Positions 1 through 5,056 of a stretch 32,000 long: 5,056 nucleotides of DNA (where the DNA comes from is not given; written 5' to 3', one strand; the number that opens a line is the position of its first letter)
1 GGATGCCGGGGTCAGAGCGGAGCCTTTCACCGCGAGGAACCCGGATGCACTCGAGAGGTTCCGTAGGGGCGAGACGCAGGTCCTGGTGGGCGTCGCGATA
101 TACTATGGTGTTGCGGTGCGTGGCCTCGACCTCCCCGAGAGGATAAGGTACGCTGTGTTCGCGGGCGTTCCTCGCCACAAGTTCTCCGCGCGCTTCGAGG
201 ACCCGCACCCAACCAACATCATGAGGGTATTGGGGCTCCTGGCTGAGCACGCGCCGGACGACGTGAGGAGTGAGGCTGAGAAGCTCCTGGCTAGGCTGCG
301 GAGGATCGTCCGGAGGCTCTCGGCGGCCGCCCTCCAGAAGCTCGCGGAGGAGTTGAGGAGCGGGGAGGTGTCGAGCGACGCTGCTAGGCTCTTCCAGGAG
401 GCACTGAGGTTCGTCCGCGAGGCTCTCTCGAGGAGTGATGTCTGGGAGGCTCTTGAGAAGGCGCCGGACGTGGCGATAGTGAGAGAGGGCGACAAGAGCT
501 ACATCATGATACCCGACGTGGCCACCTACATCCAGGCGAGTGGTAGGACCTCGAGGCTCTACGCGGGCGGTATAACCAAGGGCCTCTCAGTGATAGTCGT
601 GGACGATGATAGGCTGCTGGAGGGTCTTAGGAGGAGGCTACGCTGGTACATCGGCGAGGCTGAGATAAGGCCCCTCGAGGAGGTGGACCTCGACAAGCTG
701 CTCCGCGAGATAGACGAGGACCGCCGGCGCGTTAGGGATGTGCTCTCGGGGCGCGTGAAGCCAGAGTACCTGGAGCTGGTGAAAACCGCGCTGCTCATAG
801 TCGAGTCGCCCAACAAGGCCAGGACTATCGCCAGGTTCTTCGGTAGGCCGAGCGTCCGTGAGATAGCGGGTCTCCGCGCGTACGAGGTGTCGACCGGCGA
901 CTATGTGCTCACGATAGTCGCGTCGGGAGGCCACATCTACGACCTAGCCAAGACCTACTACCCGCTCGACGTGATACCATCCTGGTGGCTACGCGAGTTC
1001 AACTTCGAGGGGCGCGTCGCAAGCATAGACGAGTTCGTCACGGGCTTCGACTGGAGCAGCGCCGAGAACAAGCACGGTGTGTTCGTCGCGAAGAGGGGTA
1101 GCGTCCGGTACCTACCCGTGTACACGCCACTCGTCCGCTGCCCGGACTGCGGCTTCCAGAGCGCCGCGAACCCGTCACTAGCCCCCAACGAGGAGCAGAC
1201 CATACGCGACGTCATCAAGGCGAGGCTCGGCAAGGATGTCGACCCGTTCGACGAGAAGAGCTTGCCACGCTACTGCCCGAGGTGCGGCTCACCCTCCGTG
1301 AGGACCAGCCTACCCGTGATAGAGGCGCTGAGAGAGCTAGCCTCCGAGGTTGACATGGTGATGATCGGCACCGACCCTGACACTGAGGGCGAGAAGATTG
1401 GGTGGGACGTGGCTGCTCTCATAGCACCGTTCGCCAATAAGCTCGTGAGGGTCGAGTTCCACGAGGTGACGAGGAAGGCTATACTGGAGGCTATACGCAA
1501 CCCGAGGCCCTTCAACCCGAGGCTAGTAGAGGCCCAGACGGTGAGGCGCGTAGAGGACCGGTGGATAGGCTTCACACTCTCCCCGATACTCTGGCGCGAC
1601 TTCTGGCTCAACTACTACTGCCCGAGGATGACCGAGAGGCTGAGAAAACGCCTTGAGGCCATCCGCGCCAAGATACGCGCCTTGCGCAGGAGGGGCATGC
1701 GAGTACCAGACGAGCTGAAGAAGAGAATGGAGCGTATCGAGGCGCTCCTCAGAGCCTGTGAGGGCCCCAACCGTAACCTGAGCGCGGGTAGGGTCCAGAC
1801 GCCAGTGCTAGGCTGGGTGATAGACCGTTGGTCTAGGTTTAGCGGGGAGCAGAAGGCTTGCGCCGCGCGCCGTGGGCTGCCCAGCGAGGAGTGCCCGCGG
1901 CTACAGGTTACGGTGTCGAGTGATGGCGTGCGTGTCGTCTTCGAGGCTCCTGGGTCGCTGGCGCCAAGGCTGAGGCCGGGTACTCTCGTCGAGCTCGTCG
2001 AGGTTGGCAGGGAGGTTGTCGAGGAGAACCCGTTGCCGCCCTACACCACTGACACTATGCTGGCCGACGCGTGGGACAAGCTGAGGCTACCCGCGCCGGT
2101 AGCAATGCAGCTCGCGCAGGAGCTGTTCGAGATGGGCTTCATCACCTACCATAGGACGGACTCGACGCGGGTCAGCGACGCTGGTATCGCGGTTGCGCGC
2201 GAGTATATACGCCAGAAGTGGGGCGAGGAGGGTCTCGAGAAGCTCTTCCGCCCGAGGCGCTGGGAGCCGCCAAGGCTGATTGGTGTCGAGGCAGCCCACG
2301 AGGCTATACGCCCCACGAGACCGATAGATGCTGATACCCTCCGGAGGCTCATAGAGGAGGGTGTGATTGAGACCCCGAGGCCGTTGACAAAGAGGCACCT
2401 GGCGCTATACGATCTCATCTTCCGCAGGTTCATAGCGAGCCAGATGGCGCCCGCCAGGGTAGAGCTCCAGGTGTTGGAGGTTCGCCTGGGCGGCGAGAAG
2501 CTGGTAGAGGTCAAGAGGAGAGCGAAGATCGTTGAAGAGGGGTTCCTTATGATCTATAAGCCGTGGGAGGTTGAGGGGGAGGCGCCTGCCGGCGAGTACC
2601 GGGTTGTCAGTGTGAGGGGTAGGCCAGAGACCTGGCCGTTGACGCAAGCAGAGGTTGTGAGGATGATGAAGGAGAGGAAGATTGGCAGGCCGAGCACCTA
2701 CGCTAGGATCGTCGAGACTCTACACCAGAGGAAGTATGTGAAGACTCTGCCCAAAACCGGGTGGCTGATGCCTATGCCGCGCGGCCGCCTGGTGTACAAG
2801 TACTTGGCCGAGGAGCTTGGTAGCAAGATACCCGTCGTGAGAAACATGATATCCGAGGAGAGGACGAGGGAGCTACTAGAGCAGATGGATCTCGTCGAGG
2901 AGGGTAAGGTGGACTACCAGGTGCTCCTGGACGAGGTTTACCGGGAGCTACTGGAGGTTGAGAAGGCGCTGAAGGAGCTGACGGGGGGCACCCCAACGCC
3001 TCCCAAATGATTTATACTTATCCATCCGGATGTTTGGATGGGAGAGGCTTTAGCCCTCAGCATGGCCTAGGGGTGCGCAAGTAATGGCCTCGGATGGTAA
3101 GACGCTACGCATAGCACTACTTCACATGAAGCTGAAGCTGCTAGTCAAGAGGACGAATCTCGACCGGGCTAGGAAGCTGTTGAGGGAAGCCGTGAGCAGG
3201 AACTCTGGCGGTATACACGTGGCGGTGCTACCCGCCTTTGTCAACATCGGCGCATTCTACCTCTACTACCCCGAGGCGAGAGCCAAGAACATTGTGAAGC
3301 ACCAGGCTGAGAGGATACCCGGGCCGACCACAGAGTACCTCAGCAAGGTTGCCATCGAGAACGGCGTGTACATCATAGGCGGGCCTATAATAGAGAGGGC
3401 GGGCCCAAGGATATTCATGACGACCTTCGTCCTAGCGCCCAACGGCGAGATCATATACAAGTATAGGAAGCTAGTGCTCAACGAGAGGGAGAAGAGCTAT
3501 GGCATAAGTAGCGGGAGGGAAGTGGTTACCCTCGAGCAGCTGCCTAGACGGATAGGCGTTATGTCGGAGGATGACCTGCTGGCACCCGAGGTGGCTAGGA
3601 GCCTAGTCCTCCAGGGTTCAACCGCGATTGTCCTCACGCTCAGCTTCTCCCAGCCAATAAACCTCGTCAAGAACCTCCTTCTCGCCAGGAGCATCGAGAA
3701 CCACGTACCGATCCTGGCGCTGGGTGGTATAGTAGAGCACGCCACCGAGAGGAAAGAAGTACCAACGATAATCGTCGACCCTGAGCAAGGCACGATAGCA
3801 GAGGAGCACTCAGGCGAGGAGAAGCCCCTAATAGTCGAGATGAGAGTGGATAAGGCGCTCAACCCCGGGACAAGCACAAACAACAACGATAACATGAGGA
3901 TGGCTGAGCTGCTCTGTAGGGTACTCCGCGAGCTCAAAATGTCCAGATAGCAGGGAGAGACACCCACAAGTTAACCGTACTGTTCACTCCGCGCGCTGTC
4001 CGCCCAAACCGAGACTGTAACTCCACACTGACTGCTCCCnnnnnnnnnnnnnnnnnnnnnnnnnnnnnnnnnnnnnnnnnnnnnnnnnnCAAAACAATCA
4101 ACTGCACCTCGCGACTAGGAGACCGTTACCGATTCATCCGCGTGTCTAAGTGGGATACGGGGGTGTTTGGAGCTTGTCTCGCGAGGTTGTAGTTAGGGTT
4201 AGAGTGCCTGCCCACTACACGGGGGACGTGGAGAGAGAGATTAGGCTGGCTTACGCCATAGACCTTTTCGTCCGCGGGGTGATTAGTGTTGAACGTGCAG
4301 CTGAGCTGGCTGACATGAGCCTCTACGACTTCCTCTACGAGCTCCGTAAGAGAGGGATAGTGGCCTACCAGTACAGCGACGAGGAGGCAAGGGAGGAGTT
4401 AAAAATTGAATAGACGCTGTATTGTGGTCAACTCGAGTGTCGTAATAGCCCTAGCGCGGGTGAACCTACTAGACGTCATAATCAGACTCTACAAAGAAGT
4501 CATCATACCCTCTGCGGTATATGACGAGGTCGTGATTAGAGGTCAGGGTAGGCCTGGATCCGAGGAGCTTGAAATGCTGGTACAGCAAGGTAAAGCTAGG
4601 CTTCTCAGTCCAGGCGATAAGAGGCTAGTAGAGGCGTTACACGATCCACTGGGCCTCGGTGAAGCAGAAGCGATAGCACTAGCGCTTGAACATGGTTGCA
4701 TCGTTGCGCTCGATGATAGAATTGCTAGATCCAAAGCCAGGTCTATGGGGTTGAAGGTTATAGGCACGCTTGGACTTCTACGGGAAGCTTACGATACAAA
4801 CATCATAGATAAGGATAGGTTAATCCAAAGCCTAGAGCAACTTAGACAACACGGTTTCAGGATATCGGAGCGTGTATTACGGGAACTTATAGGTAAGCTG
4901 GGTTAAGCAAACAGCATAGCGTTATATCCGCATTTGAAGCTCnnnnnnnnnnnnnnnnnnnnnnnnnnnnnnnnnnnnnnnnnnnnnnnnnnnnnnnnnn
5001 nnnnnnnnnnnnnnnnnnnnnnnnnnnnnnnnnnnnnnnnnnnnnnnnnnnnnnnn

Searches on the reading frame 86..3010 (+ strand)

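Call 75: search_protein_families(library=pfam, proteins=[window:86-3010:+], max_evalue=0.01)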
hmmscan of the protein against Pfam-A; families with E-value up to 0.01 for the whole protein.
window:86-3010:+ (974 aa): 2 families
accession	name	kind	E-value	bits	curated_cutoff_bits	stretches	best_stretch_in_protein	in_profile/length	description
PF01131.25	Topoisom_bac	-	4.1e-65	220.8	35.1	3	637-947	110-409/411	DNA topoisomerase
PF01751.28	Toprim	-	2.8e-15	56.7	23.1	1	236-460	2-95/96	Toprim domain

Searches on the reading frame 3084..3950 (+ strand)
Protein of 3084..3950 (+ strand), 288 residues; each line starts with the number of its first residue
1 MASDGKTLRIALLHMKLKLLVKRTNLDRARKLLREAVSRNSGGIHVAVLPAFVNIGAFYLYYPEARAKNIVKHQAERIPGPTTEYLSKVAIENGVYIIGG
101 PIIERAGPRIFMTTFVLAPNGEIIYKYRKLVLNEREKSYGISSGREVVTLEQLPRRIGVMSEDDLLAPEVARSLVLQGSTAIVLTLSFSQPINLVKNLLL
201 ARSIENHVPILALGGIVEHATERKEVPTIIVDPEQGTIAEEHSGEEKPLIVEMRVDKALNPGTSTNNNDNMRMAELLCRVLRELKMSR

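Call 75: search_protein_families(library=pfam, proteins=[window:3084-3950:+], max_evalue=0.01)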
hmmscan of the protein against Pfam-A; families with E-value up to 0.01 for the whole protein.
window:3084-3950:+ (288 aa): 1 family
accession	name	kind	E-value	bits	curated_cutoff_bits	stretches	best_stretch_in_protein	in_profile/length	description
PF00795.27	CN_hydrolase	-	6.5e-21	75.3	23.2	1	9-254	1-247/256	Carbon-nitrogen hydrolase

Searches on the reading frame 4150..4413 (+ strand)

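Call 75: search_protein_families(library=pfam, proteins=[window:4150-4413:+], max_evalue=0.01)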
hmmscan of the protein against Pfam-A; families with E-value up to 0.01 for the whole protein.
window:4150-4413:+ (87 aa): 1 family
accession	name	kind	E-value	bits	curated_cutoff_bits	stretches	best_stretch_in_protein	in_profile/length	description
PF03683.19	UPF0175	-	1.6e-17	63.4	27.9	1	25-85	14-74/75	Uncharacterised protein family (UPF0175)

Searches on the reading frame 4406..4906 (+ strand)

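Call 75: search_protein_families(library=pfam, proteins=[window:4406-4906:+], max_evalue=0.01)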
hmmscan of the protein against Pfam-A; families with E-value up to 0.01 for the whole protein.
window:4406-4906:+ (166 aa): 2 families
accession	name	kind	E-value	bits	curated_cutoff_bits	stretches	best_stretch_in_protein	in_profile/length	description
PF11848.13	DUF3368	-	4.4e-13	49.3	27.3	1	118-164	1-45/46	Domain of unknown function (DUF3368)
PF20698.3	PIN-TPR-GreABC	-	1.1e-06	29.4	27.8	1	8-65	2-59/138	PIN domain associated with the TPR-GreAB-C-PIN system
